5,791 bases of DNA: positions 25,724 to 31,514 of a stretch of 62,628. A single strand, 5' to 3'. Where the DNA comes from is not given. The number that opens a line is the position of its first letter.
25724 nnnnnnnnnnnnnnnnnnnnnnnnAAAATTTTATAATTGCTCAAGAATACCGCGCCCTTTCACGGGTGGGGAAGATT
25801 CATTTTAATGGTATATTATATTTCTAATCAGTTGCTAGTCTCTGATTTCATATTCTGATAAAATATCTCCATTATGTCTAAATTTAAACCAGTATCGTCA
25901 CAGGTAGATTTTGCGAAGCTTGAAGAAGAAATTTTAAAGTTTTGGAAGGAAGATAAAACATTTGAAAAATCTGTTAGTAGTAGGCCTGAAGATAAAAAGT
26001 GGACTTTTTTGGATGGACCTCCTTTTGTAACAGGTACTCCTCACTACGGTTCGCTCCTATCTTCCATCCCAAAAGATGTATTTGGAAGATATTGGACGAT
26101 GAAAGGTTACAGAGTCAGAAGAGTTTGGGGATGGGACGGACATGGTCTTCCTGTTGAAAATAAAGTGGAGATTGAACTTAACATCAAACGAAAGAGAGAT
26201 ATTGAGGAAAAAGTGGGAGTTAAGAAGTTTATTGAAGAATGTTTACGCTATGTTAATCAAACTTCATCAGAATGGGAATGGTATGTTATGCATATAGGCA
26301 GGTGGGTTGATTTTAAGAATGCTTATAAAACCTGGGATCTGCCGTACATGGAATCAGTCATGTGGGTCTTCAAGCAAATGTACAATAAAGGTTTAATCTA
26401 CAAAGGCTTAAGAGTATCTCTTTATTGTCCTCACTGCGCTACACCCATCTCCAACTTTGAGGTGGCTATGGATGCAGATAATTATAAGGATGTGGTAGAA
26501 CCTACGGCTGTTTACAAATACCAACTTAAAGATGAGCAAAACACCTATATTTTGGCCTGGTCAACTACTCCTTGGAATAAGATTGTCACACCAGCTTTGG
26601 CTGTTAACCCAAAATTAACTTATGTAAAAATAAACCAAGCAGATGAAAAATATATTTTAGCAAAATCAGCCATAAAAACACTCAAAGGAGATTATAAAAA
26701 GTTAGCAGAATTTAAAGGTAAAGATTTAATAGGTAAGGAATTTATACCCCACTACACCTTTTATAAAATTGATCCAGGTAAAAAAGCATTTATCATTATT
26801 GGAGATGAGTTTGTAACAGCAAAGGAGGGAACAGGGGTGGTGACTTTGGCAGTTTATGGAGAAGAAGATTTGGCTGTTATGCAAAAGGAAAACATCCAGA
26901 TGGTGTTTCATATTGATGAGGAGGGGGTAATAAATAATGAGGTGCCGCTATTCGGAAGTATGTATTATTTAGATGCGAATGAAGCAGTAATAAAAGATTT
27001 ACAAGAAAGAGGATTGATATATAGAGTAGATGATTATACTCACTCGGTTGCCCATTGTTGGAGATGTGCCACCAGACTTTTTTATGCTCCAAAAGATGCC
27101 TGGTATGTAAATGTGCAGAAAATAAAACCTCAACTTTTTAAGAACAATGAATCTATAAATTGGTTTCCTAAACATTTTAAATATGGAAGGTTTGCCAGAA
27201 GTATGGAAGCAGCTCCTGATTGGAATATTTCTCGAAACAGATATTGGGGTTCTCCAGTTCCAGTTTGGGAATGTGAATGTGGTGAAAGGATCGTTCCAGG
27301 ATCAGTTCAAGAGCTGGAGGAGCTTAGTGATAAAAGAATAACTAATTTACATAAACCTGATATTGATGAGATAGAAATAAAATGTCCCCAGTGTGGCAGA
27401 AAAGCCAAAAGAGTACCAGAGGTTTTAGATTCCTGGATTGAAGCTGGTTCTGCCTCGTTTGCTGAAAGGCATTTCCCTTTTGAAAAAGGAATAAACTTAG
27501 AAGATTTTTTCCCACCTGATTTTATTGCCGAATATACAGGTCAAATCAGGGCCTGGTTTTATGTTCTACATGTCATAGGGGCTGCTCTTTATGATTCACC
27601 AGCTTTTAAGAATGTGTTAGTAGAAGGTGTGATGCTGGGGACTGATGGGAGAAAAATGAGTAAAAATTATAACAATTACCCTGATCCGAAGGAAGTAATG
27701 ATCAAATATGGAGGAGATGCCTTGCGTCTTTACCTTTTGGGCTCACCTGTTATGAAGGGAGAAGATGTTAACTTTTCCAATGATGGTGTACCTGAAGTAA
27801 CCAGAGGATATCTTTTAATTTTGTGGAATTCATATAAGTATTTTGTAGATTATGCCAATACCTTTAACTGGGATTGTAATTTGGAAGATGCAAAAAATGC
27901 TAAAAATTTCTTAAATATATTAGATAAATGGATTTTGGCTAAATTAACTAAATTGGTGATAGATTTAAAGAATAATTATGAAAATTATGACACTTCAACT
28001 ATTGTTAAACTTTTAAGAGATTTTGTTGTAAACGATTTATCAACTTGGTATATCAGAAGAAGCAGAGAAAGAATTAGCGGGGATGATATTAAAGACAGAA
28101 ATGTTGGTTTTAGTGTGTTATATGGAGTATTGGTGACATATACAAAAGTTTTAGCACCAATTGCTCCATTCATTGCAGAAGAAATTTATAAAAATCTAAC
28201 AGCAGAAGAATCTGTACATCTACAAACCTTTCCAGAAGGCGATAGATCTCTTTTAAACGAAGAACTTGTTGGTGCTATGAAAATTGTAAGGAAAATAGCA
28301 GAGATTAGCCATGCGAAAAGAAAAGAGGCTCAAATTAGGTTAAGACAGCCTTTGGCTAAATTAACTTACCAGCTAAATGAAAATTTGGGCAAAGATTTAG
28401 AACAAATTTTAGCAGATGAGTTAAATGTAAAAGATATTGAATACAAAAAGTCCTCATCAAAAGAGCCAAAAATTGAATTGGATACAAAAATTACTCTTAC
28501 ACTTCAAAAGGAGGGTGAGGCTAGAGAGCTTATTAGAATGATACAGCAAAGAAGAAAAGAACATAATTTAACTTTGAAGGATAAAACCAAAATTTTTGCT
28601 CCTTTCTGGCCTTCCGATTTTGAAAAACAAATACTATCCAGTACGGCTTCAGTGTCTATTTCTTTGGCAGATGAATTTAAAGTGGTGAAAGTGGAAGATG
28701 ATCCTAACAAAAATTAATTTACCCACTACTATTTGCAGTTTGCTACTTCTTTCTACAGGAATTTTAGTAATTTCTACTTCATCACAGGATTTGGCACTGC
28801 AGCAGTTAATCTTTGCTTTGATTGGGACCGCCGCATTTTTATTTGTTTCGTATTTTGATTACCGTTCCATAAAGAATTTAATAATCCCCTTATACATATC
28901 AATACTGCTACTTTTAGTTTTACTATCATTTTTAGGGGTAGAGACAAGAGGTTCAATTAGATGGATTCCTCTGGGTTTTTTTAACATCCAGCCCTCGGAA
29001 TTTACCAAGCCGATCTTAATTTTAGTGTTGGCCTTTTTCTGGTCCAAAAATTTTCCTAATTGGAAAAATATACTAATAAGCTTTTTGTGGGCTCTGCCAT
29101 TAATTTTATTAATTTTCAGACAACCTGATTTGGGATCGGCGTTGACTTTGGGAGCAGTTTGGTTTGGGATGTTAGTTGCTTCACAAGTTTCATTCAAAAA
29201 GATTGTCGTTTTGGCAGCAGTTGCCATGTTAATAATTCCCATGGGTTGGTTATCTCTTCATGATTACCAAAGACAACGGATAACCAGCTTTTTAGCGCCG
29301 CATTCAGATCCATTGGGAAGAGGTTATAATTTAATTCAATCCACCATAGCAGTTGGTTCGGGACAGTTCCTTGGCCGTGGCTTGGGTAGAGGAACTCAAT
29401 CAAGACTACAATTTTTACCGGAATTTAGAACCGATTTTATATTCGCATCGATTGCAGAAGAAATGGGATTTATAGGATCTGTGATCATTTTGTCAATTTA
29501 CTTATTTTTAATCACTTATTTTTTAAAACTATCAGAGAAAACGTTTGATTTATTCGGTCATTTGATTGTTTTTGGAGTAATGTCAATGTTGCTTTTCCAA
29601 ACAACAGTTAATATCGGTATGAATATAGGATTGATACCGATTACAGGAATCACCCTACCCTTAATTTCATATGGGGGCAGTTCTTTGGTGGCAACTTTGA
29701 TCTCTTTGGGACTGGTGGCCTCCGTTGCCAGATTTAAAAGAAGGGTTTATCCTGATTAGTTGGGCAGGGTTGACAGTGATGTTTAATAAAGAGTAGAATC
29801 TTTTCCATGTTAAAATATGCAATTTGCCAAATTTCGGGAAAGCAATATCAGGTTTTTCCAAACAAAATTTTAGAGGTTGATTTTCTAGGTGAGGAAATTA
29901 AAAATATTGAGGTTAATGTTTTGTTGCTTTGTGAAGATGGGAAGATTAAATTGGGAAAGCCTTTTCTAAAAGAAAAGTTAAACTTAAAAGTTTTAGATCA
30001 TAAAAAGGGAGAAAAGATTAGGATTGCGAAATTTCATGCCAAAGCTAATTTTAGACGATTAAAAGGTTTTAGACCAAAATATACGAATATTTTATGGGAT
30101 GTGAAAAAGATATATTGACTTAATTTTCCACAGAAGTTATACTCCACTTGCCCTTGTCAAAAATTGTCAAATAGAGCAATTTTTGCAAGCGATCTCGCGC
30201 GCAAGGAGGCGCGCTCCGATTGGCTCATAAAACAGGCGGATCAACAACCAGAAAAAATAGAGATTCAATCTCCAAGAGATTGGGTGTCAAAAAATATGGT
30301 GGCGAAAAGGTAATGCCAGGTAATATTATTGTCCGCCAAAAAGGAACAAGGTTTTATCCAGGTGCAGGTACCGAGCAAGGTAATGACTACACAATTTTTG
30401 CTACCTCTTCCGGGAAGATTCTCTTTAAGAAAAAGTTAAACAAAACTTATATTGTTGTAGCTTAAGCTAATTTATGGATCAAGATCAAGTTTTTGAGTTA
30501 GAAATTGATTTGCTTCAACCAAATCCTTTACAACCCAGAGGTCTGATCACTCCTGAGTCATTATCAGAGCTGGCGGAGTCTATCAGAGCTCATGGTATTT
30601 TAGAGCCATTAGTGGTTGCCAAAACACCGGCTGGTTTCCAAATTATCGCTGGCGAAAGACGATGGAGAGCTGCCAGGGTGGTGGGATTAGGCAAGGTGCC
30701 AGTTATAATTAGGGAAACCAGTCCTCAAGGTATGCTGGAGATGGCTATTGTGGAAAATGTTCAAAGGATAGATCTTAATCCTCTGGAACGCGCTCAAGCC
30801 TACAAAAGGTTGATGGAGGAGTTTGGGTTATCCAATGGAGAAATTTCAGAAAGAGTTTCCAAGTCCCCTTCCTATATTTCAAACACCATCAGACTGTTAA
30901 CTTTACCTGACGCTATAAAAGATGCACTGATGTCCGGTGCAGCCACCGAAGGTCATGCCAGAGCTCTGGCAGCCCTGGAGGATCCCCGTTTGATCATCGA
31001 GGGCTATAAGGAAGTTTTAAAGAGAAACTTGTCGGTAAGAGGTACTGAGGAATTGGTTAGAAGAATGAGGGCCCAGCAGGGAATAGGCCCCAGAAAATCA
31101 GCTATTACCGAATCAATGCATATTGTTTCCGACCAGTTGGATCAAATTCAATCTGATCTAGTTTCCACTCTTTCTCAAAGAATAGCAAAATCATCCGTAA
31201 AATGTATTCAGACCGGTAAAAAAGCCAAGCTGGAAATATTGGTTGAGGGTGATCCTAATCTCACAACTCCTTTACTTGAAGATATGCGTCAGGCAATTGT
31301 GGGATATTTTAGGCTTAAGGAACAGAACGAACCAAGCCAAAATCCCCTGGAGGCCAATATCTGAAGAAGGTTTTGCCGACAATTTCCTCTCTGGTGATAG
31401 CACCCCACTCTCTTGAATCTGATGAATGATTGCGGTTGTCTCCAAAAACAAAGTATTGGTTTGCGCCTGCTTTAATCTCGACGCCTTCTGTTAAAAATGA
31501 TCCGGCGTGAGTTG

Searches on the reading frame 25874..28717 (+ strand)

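Call 30: search_protein_families(library=pfam, proteins=[window:25874-28717:+], max_evalue=0.00001)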
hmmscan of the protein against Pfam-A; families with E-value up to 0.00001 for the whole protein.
window:25874-28717:+ (947 aa): 4 families
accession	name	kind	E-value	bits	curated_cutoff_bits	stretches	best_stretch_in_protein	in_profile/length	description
PF00133.28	tRNA-synt_1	-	2.5e-112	376.1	22.7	1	20-630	2-411/414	tRNA synthetases class I (I, L, M and V)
PF08264.19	Anticodon_1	-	1.1e-33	116.6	25.1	1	684-828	1-145/148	Anticodon-binding domain of tRNA ligase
PF09334.17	tRNA-synt_1g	-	2.8e-16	59.7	20.1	1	50-194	8-132/391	tRNA synthetases class I (M)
PF19302.4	DUF5915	-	4e-10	40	27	1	867-908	102-143/195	Domain of unknown function (DUF5915)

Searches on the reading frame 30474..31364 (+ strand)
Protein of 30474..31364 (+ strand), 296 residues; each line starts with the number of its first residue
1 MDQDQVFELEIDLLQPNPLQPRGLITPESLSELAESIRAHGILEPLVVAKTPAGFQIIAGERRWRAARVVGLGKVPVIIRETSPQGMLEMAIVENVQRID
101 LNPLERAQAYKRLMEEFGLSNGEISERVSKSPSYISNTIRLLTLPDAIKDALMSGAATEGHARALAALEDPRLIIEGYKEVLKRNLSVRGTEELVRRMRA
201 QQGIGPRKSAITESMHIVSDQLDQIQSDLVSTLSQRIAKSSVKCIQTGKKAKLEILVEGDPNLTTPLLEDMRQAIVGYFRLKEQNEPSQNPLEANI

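Call 84: search_protein_families(library=pfam, proteins=[window:30474-31364:+], max_evalue=0.00001)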
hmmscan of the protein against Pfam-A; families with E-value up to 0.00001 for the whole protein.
window:30474-31364:+ (296 aa): 2 families
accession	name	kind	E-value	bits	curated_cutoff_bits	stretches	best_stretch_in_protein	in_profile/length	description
PF17762.8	HTH_ParB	-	5e-32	110.5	22.6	1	100-199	2-101/102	ParB HTH domain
PF02195.25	ParB_N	-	1.3e-30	105.7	26.3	1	5-97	2-95/95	ParB N-terminal domain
